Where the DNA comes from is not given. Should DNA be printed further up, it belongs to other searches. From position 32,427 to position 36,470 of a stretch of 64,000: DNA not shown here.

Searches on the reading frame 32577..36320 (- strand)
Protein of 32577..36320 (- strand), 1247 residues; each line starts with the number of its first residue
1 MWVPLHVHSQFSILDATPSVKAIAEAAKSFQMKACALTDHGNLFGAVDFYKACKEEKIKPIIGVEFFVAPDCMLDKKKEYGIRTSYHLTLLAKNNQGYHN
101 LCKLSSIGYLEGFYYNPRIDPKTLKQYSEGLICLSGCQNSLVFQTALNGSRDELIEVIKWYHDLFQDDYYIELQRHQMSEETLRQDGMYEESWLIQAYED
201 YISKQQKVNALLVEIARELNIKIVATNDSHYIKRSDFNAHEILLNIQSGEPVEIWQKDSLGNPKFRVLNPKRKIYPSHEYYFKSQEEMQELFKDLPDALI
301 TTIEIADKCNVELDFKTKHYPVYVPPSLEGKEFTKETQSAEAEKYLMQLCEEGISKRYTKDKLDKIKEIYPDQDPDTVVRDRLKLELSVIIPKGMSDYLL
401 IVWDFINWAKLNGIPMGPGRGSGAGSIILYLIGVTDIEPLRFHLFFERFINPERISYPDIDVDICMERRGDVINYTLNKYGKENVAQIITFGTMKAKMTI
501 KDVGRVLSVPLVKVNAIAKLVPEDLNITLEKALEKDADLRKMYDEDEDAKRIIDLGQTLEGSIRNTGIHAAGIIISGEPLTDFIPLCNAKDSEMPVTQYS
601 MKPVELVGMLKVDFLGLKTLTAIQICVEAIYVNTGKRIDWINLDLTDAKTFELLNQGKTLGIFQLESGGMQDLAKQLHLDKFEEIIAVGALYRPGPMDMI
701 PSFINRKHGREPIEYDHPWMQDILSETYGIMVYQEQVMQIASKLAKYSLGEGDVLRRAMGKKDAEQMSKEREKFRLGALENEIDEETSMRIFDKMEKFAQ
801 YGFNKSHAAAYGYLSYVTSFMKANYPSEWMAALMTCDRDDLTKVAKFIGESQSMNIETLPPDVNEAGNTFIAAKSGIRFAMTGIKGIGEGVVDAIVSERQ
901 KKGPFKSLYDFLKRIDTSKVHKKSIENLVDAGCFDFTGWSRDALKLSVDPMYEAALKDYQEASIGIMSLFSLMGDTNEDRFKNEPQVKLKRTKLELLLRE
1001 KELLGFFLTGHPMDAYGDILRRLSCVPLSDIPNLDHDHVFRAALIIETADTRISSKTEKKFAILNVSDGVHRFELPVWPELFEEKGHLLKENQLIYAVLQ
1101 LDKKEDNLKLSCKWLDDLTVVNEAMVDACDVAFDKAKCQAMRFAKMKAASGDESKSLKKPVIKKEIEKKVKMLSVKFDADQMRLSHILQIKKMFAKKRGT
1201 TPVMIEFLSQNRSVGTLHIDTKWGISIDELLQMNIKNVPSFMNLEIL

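Call 89: search_protein_families(library=pfam, proteins=[window:32577-36320:-])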
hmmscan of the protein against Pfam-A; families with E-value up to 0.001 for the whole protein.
window:32577-36320:- (1247 aa): 5 families
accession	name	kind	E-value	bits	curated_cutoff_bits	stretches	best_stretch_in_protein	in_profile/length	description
PF07733.18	DNA_pol3_alpha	-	2.2e-97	326.2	23.9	1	344-616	1-260/260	Bacterial DNA polymerase III alpha NTPase domain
PF17657.6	DNA_pol3_finger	-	1.1e-61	207.4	22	1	619-781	1-165/166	Bacterial DNA polymerase III alpha subunit finger domain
PF02811.25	PHP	-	3.9e-54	183.8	26.4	1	5-176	2-164/164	PHP domain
PF14579.12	HHH_6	-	4.1e-27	94.7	25.6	1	856-943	2-89/90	Helix-hairpin-helix motif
PF12836.13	HHH_3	-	0.00047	20.6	27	0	883-913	18-48/65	Helix-hairpin-helix motif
